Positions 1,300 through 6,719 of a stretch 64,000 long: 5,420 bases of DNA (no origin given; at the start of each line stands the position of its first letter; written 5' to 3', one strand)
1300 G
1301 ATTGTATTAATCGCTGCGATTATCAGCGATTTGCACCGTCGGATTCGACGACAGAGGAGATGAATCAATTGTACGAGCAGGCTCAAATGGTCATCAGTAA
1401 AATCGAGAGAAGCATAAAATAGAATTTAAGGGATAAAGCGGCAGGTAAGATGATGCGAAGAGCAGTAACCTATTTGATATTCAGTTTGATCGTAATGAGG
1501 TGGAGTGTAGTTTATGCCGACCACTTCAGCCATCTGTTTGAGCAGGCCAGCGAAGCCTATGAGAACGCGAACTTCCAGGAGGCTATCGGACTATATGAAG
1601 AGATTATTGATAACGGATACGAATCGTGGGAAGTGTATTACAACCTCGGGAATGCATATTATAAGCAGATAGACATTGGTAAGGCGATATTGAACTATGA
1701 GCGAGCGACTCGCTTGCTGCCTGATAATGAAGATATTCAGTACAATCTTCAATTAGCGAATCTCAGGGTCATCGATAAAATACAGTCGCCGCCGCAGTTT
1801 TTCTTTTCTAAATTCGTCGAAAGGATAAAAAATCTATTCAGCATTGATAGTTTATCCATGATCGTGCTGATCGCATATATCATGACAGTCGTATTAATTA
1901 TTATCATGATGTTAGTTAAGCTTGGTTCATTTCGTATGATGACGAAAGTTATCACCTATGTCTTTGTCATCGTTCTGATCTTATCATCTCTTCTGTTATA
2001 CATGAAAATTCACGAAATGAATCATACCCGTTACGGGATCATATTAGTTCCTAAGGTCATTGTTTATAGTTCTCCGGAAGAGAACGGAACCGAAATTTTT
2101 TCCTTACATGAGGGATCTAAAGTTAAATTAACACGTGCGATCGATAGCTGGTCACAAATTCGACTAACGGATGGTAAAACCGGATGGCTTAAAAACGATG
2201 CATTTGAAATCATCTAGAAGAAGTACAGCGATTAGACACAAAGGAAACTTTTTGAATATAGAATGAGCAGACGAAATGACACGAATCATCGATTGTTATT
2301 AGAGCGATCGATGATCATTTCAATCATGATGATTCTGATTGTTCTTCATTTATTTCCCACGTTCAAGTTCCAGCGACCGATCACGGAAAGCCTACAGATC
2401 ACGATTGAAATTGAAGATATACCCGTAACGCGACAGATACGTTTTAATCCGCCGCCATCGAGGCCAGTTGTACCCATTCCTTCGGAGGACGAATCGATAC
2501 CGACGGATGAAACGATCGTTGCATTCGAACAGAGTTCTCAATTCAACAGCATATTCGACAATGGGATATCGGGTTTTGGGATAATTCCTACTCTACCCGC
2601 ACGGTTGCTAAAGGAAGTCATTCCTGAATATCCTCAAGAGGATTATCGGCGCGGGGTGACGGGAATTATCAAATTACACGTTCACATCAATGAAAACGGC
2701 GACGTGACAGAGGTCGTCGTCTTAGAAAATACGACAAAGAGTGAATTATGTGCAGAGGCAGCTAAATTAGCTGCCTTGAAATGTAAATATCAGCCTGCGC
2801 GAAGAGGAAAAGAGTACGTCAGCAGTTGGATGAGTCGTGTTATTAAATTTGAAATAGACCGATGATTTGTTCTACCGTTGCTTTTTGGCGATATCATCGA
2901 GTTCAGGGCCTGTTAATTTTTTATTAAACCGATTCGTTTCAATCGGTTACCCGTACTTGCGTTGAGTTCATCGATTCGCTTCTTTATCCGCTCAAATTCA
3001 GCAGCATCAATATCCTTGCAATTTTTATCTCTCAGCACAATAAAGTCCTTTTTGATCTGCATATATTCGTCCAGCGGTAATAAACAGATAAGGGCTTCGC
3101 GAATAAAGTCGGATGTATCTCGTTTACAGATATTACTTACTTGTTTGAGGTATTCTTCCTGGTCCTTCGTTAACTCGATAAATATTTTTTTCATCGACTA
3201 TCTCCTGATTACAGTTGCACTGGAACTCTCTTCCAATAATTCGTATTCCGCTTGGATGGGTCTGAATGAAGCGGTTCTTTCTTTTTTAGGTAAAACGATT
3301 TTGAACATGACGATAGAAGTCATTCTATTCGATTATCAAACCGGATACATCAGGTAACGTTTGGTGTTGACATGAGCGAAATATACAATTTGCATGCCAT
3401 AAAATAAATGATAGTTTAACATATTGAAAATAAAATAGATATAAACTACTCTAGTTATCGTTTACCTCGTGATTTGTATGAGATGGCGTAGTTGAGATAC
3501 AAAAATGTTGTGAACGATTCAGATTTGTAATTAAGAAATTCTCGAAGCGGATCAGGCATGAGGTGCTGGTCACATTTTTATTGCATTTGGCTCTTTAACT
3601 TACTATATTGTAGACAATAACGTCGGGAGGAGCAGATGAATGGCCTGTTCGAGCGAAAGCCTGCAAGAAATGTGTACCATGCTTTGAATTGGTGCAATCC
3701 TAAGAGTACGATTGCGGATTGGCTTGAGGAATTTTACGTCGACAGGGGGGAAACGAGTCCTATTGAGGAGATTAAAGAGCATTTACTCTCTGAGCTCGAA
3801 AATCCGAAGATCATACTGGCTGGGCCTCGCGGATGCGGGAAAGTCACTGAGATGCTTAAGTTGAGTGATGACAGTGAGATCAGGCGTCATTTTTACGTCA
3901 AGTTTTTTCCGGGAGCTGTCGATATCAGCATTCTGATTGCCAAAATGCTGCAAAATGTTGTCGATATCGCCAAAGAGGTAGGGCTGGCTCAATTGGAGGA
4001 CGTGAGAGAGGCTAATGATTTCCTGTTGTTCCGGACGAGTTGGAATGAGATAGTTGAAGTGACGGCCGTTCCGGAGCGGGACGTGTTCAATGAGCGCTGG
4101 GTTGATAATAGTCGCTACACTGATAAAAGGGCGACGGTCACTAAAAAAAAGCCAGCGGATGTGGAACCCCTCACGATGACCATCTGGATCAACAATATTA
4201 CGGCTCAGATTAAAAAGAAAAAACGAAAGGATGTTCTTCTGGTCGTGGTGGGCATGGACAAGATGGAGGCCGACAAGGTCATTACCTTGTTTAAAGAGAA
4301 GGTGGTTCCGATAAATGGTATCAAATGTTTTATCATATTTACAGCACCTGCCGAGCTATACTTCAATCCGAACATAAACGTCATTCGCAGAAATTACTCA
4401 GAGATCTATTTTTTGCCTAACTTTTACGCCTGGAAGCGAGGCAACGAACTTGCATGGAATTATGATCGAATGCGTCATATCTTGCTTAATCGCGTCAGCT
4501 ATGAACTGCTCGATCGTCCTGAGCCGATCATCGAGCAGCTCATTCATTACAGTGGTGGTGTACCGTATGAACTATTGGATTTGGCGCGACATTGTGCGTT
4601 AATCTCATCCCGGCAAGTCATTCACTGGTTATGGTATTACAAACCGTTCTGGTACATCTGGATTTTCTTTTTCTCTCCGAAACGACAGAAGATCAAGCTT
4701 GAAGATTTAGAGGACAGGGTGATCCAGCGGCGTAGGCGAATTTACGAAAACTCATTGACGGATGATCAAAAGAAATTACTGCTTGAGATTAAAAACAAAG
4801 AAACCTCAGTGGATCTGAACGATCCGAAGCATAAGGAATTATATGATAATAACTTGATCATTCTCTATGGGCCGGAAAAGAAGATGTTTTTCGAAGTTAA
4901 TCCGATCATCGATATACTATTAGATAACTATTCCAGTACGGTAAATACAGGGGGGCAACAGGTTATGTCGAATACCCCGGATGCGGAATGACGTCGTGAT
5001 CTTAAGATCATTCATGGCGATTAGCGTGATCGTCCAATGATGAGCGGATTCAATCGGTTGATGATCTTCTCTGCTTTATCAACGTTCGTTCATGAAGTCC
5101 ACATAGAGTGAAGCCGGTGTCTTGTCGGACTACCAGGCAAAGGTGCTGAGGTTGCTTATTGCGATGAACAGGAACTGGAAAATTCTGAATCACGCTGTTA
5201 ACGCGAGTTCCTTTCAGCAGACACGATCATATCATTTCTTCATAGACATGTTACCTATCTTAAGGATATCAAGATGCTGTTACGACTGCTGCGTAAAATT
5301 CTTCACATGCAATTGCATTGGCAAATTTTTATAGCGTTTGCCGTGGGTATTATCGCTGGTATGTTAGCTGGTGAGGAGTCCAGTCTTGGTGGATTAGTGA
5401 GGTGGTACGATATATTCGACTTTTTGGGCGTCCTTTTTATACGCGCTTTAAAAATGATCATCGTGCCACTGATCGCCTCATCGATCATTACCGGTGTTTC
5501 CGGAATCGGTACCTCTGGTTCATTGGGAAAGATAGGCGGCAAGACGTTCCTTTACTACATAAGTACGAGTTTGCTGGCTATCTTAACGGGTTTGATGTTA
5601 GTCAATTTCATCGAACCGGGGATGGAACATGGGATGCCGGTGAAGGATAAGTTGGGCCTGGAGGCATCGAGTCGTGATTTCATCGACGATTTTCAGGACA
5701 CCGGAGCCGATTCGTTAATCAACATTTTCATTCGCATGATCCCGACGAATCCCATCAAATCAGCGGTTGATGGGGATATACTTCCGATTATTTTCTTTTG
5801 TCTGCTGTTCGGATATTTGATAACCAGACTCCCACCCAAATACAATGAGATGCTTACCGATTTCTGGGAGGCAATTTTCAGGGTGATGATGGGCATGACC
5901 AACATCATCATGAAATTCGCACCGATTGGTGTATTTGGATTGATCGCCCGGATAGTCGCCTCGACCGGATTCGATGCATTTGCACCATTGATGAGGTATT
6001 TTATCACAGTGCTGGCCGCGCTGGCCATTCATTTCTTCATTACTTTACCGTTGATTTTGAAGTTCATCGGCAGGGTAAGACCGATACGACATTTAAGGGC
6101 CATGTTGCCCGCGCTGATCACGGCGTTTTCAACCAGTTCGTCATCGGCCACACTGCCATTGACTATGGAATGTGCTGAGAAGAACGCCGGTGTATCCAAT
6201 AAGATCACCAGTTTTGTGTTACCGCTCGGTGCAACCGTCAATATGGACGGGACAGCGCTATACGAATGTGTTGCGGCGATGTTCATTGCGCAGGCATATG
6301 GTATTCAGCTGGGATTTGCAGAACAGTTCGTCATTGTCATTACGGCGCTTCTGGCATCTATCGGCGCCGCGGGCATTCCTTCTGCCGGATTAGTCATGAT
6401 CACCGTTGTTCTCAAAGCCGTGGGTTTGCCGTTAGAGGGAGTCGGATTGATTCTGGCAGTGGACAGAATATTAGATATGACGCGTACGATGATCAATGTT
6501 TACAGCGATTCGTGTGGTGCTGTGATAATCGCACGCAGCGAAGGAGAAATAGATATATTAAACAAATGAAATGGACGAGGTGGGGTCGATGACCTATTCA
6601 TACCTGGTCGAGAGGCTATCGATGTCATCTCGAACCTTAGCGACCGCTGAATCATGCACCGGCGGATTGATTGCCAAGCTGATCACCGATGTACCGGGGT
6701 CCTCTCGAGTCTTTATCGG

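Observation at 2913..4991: Divergent pair: orphan RHH DNA-binding protein and an Arch_ATPase-like P-loop NTPase with its own strong promoter/RBS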

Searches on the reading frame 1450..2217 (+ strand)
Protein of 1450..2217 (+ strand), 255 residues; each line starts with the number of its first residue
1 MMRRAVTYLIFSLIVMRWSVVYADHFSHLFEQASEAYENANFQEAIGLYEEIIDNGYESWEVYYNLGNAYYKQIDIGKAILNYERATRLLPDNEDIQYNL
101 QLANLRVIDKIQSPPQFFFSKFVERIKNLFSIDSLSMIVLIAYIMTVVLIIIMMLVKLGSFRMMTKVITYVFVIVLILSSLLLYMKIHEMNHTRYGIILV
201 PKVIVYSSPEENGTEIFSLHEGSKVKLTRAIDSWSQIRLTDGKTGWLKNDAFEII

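Call 3: search_protein_families(library=pfam, proteins=[window:1450-2217:+], max_evalue=1)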
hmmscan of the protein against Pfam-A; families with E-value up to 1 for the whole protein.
window:1450-2217:+ (255 aa): 21 families
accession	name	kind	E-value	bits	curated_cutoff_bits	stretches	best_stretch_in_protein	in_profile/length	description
PF13432.12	TPR_16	-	3.6e-08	34.1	32.7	1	31-93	2-64/65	Tetratricopeptide repeat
PF07719.23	TPR_2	-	8e-08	32.3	27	1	61-93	2-34/34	Tetratricopeptide repeat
PF00515.34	TPR_1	-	3.1e-06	27.2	27.8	1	61-93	2-34/34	Tetratricopeptide repeat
PF13414.12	TPR_11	-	8.9e-06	25.7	26.8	2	77-100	11-34/42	TPR repeat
PF08239.17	SH3_3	-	1.7e-05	25.3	27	1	203-250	3-51/54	Bacterial SH3 domain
PF13525.12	YfiO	-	4.2e-05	23.9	25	1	26-113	5-95/203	Outer membrane lipoprotein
PF13428.12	TPR_14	-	0.0023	18.9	23.5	1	61-100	2-41/44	Tetratricopeptide repeat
PF13424.12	TPR_12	-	0.0034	18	30.1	1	41-90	25-75/77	Tetratricopeptide repeat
PF13512.12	TPR_18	-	0.0035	17.9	21.9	1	27-105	11-92/145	Tetratricopeptide repeat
PF13174.12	TPR_6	-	0.0044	18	26.3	0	34-55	7-29/33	Tetratricopeptide repeat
PF13181.12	TPR_8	-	0.0044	17.5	25.7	1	61-92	2-33/34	Tetratricopeptide repeat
PF14559.12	TPR_19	-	0.0074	17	25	1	37-97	2-62/68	Tetratricopeptide repeat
PF24575.1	TPR_Slam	-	0.01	16.7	35.2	1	25-71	46-92/104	Surface lipoprotein assembly modifier, N-terminal TPR repeats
PF06347.19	SH3_4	-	0.011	15.9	24.1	1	202-248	4-50/56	Bacterial SH3 domain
PF18348.7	SH3_16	-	0.036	14.3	25.8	1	219-251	15-48/49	Bacterial dipeptidyl-peptidase Sh3 domain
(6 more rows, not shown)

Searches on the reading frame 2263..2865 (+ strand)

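Call 3: search_protein_families(library=pfam, proteins=[window:2263-2865:+], max_evalue=1)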
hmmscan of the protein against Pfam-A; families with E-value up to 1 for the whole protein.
window:2263-2865:+ (200 aa): 2 families
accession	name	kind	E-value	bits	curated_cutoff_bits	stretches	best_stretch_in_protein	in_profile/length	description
PF03544.19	TonB_C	-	4.6e-11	43.5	24.6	1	121-198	3-79/79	Gram-negative bacterial TonB protein C-terminal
PF10216.14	ChpXY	-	0.085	12.5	25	1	53-193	220-351/352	CO2 hydration protein (ChpXY)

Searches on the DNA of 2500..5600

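Call 12: search_rna_families(source=window, start=2500, end=5600, threshold=evalue, max_evalue=1)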
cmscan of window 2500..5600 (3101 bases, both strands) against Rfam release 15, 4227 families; matches with E-value up to 1: 0.
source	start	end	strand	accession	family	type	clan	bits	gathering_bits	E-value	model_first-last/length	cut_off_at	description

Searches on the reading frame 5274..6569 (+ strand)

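Call 3: search_protein_families(library=pfam, proteins=[window:5274-6569:+], max_evalue=1)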
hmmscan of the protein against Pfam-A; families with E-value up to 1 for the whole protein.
window:5274-6569:+ (431 aa): 2 families
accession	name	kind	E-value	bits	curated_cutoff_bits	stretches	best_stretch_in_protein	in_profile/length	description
PF00375.23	SDF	-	4.2e-132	441.3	27.9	1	14-421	1-386/387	Sodium:dicarboxylate symporter family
PF02656.20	DUF202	-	0.3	12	23.4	1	91-116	9-34/68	Domain of unknown function (DUF202)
